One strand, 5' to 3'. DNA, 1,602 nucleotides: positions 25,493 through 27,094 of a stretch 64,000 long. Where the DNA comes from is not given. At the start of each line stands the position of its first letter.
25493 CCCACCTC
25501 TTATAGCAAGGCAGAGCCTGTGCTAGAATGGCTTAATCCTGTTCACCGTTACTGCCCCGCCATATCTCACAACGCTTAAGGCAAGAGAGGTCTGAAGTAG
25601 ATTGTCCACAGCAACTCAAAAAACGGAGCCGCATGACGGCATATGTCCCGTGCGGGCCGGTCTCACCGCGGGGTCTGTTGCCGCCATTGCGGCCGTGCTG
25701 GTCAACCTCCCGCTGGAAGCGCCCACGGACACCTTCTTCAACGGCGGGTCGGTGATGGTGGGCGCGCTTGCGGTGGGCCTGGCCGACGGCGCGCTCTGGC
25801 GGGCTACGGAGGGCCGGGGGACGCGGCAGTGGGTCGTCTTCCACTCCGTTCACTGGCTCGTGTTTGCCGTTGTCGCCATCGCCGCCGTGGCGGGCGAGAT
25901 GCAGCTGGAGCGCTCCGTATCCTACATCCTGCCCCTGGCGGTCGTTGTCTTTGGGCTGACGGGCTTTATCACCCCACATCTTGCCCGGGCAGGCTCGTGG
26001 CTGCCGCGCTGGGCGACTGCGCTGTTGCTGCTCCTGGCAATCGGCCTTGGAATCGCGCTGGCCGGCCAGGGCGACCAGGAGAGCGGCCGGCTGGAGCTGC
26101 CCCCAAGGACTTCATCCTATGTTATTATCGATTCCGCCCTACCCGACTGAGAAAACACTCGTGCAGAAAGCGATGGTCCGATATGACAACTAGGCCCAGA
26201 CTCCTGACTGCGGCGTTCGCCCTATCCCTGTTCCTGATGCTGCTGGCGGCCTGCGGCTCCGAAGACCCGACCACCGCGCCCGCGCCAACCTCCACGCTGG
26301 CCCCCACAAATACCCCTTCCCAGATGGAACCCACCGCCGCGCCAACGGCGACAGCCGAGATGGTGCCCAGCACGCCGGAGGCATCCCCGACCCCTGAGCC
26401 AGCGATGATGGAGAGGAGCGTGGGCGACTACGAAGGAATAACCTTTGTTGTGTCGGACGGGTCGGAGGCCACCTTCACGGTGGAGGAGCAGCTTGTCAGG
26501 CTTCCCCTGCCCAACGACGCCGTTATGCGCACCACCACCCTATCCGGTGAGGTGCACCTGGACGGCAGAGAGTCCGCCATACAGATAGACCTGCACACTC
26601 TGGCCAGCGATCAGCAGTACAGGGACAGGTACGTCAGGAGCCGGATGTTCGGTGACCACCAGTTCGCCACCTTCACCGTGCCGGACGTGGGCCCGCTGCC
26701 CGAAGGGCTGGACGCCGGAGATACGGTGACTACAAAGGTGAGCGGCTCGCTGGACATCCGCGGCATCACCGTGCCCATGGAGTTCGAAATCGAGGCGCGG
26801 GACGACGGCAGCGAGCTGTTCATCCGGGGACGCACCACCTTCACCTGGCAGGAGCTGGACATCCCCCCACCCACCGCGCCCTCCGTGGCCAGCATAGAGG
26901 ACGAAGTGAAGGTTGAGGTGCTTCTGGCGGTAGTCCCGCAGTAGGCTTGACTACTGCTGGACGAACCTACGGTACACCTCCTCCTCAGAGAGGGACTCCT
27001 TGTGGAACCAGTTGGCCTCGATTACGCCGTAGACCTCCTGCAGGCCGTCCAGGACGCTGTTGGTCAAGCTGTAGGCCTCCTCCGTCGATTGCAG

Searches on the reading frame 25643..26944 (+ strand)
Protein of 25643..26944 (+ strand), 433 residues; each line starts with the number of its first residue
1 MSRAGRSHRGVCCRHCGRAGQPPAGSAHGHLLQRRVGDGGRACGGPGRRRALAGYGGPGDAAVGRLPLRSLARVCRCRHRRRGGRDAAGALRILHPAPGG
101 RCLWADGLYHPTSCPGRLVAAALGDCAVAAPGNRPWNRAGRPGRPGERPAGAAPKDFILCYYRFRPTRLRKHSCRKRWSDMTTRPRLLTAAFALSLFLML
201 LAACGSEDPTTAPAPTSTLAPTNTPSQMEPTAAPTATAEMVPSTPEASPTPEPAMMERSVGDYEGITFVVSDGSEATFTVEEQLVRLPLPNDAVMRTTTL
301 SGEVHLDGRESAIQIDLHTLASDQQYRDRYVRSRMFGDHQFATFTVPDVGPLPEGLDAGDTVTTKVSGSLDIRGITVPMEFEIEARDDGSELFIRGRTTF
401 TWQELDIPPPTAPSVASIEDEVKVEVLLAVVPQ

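Call 60: search_protein_families(library=pfam, proteins=[window:25643-26944:+], max_evalue=0.001)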
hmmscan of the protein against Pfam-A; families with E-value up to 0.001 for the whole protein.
window:25643-26944:+ (433 aa): 1 family
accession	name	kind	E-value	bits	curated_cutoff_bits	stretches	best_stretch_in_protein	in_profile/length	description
PF04264.18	YceI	-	8.8e-10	39.6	23.7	1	273-427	7-147/150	YceI-like domain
